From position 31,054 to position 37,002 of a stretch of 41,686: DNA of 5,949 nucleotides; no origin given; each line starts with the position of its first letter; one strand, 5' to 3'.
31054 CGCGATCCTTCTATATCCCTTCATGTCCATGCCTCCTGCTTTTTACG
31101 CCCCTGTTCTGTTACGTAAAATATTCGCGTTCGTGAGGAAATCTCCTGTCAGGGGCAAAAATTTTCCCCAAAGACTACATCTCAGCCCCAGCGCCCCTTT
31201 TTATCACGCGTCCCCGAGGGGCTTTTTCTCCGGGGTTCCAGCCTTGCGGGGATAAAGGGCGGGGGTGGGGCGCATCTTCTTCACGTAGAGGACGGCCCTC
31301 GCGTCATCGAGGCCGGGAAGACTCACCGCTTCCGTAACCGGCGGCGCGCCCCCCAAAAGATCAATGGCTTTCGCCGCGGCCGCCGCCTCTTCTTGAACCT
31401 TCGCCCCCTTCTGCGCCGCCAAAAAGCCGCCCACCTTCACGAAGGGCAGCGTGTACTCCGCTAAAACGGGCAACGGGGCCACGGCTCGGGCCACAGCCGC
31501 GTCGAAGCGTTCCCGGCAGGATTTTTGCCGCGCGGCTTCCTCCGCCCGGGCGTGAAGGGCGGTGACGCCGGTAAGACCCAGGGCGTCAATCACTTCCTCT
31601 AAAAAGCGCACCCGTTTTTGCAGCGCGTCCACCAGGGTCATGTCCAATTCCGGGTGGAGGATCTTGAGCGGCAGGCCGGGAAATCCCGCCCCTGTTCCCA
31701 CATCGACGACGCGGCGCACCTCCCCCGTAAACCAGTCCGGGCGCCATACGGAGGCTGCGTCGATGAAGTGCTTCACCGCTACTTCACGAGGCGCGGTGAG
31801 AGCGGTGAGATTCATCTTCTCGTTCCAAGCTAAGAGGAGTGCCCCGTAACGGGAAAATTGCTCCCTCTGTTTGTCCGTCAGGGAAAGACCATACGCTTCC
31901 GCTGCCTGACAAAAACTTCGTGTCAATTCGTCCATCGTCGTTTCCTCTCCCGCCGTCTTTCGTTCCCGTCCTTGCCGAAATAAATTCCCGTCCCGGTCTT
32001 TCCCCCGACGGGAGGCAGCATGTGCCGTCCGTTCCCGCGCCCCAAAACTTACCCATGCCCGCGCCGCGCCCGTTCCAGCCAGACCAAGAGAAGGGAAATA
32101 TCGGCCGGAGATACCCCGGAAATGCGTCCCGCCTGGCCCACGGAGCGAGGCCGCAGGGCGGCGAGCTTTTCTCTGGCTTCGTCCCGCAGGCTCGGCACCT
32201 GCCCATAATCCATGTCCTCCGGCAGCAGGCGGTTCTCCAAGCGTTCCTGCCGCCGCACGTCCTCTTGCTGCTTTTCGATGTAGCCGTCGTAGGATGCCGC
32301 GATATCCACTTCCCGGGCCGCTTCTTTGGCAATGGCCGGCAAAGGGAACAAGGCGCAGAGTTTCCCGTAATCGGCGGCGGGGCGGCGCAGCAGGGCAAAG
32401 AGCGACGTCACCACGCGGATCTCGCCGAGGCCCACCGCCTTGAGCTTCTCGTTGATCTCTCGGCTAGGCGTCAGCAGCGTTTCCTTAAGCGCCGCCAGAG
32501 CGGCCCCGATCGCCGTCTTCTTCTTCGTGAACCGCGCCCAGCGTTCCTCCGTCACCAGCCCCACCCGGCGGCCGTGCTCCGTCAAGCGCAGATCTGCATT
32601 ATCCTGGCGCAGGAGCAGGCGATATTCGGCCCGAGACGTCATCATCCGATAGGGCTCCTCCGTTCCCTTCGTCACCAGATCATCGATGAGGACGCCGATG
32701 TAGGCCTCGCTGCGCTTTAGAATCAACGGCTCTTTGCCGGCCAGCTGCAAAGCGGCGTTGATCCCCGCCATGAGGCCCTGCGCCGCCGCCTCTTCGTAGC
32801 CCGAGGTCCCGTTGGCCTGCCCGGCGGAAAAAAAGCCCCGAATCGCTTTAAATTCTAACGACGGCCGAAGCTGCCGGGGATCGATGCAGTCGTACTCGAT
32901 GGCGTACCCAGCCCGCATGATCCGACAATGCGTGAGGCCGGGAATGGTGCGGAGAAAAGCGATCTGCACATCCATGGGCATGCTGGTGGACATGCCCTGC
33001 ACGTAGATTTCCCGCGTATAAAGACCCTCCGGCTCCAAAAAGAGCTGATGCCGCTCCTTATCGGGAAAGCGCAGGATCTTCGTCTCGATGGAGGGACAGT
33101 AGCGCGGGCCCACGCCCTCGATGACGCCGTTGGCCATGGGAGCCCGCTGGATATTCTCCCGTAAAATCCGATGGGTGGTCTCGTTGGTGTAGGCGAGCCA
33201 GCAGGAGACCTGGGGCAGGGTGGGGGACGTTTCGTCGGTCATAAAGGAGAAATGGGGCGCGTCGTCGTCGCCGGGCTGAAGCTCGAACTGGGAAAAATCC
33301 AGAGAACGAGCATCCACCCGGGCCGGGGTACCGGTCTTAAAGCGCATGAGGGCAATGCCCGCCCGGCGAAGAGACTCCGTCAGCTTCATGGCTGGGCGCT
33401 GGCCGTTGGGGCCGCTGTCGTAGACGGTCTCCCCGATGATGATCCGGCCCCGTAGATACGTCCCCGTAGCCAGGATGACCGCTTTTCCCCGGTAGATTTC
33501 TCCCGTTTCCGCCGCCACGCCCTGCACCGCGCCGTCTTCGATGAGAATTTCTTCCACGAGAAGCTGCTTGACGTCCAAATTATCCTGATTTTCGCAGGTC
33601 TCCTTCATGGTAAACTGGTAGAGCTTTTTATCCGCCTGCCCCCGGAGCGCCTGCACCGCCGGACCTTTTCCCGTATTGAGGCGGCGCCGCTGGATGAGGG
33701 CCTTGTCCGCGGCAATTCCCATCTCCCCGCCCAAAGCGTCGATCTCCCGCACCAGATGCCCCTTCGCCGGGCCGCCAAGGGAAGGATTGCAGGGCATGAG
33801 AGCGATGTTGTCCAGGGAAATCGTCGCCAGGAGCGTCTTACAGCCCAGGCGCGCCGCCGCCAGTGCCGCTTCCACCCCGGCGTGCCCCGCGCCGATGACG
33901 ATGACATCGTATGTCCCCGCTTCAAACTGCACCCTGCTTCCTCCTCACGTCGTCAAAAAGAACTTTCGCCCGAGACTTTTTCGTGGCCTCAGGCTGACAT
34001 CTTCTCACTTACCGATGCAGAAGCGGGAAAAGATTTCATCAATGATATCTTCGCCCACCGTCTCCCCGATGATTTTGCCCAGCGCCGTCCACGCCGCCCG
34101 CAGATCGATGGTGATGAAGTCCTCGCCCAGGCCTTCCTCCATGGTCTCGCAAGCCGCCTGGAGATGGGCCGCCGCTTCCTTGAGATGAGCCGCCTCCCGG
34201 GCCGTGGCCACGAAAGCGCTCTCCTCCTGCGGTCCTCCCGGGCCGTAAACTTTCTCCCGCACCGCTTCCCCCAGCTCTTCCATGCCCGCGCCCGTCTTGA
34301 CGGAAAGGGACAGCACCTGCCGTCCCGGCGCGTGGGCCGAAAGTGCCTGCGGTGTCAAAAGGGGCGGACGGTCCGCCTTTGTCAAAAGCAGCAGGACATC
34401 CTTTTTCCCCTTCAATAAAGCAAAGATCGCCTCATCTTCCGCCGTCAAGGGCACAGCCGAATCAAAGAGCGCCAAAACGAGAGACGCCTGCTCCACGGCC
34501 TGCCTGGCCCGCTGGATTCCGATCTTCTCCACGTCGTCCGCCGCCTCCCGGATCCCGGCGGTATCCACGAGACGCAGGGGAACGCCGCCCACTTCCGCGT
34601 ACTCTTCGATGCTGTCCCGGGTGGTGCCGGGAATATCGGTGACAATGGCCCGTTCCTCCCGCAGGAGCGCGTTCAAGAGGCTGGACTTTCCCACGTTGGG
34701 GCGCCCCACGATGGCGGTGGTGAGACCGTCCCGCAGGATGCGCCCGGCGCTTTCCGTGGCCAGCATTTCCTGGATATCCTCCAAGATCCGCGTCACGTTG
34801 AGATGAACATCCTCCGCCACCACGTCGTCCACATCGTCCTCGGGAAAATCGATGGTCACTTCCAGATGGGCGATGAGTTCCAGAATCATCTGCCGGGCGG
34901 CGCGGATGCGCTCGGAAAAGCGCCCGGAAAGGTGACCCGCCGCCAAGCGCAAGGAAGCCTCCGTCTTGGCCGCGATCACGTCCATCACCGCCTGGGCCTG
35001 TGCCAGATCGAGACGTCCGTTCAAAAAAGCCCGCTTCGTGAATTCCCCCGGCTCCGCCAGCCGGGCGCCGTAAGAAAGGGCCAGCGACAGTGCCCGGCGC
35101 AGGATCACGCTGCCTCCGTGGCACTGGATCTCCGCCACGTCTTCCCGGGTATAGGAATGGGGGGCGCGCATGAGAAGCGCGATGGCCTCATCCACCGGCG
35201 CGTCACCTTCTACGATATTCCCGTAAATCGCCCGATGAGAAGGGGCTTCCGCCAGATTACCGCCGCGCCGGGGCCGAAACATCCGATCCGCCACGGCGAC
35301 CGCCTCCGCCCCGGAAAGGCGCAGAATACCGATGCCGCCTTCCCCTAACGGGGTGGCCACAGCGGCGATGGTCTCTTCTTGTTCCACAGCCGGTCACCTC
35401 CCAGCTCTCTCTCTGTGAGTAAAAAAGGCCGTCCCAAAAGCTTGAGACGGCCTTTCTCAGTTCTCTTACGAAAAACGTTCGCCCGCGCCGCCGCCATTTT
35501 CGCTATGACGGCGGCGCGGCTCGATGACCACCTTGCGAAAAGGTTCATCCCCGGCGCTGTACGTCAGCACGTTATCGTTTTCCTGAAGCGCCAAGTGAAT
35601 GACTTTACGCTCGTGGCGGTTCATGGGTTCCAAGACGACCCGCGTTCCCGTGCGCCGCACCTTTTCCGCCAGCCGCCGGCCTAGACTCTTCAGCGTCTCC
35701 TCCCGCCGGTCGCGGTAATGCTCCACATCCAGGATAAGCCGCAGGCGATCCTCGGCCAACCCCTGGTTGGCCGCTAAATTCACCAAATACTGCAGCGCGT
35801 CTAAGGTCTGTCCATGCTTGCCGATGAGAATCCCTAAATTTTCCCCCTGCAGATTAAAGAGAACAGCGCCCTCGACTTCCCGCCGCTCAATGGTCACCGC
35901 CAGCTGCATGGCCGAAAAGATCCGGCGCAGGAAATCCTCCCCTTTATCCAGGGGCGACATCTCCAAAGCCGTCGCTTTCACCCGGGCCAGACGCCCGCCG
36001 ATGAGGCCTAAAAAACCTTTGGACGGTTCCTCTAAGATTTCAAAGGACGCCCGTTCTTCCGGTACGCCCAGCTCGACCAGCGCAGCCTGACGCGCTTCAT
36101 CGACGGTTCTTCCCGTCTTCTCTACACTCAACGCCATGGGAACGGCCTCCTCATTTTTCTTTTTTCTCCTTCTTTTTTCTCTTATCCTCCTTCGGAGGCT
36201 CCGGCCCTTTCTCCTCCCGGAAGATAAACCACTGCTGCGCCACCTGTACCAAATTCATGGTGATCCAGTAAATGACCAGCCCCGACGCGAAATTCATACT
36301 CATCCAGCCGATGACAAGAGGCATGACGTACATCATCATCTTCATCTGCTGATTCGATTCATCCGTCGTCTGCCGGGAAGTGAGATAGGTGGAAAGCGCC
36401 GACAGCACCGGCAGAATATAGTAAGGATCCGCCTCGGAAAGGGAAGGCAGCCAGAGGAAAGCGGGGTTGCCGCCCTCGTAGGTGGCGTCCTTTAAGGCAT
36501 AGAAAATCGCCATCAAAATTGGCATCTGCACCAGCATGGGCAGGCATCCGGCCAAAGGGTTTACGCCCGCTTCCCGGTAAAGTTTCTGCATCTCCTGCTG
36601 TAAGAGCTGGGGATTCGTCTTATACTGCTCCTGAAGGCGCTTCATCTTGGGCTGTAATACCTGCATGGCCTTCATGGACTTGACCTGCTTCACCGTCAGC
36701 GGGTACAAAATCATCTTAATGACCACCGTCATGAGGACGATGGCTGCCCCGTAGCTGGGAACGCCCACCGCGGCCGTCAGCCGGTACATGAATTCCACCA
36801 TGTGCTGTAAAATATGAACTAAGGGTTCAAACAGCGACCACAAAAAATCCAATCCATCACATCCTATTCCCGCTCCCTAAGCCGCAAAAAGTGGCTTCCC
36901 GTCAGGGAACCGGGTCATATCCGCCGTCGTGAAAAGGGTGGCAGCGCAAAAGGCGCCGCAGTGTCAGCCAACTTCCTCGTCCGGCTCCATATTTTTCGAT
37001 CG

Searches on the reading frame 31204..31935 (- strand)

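Call 6: search_protein_families(library=pfam, proteins=[window:31204-31935:-])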
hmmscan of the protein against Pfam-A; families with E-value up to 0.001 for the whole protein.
window:31204-31935:- (243 aa): 3 families
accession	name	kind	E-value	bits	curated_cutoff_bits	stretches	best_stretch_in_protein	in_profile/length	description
PF02527.21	GidB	-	1.1e-46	158.9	27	1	23-196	1-168/184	rRNA small subunit methyltransferase G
PF13847.12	Methyltransf_31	-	0.00035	20.7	27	1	75-153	6-84/145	Methyltransferase domain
PF05175.20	MTS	-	0.00097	19.3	23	0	73-136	32-95/170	Methyltransferase small domain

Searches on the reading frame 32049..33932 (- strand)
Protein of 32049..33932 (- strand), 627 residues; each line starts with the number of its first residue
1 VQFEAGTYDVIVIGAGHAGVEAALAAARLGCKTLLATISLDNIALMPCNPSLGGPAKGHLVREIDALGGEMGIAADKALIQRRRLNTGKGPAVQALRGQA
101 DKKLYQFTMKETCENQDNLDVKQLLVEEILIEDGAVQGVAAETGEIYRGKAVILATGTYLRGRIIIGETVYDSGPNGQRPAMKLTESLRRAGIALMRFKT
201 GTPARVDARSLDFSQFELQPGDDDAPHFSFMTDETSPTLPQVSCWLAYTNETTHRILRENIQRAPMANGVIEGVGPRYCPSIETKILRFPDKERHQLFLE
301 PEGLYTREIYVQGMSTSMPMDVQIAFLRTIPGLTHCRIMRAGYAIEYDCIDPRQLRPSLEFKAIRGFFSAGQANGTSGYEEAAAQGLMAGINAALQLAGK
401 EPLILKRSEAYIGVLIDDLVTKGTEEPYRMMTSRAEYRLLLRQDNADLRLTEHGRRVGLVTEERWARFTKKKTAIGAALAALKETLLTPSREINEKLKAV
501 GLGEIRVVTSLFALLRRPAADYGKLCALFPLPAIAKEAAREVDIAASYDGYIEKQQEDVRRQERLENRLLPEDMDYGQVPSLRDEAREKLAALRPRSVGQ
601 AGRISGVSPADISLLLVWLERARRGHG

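Call 43: search_protein_families(library=pfam, proteins=[window:32049-33932:-])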
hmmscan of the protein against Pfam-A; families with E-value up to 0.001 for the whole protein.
window:32049-33932:- (627 aa): 6 families
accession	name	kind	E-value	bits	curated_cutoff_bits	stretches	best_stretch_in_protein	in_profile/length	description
PF01134.28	GIDA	-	1e-163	545.4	22.1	1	9-401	1-391/391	Glucose inhibited division protein A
PF13932.14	SAM_GIDA_C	-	6.3e-24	84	27.1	1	561-616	2-57/57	tRNA modifying enzyme MnmG/GidA C-terminal helical bundle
PF21680.2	GIDA_C_1st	-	1.9e-19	70.7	24.7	1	462-556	1-96/96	tRNA modifying enzyme MnmG/GidA C-terminal helical domain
PF07992.20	Pyr_redox_2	-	5.4e-07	29.7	26.1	1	8-158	1-109/291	Pyridine nucleotide-disulphide oxidoreductase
PF12831.13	FAD_oxidored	-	1.1e-06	28.6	27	1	9-156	1-144/416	FAD dependent oxidoreductase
PF00890.30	FAD_binding_2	-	1.2e-05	25.2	20.4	0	9-36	1-28/414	FAD binding domain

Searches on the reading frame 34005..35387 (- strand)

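Call 43: search_protein_families(library=pfam, proteins=[window:34005-35387:-])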
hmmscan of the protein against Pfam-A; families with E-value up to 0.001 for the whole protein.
window:34005-35387:- (460 aa): 6 families
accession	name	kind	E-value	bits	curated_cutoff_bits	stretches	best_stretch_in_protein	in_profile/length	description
PF12631.12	MnmE_helical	-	1e-59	202.7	40.1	1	128-457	1-211/211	MnmE helical domain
PF10396.14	TrmE_N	-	2.1e-41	141.3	29.8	1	6-125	1-117/117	GTP-binding protein TrmE N-terminus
PF01926.29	MMR_HSR1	-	2.4e-27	95.7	21.9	1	224-337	2-113/113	50S ribosome-binding GTPase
PF02421.24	FeoB_N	-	8.2e-08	32.3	27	1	223-311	2-89/156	Ferrous iron transport protein B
PF03193.22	RsgA_GTPase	-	4.3e-07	30.3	30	0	195-254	81-139/174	RsgA GTPase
PF00350.29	Dynamin_N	-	1.4e-05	25.6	27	0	225-256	2-33/168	Dynamin family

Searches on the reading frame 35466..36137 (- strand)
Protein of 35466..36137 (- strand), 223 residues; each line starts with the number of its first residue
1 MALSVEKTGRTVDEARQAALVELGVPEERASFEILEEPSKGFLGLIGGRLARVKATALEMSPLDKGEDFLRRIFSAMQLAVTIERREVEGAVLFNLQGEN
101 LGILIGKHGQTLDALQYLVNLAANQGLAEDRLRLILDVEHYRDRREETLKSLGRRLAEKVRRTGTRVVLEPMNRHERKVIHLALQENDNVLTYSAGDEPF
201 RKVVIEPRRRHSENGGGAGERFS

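Call 43: search_protein_families(library=pfam, proteins=[window:35466-36137:-])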
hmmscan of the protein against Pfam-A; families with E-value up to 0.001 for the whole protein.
window:35466-36137:- (223 aa): 3 families
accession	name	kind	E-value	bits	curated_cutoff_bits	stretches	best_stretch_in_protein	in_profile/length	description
PF01424.28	R3H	-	1.8e-19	70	26.8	1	147-207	1-60/60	R3H domain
PF14804.11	Jag_N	-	7.7e-19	68.3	25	1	8-56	2-49/50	Jag N-terminus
PF13083.13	KH_KhpA-B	-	6.7e-17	61.6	32.1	1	67-133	5-70/73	KhpA/KhpB, KH domain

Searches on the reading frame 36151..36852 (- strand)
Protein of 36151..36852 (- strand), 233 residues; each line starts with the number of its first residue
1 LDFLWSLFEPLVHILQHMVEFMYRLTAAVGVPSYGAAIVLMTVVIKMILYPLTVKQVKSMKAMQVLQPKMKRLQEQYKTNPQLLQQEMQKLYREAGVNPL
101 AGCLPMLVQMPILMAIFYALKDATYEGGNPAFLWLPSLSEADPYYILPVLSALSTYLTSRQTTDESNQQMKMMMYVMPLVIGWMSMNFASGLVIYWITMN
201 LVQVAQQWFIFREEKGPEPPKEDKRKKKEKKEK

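Call 43: search_protein_families(library=pfam, proteins=[window:36151-36852:-])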
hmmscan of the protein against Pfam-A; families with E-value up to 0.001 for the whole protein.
window:36151-36852:- (233 aa): 1 family
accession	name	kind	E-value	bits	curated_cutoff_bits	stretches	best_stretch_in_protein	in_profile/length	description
PF02096.25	60KD_IMP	-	2e-61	207.2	35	1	34-211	1-162/163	60Kd inner membrane protein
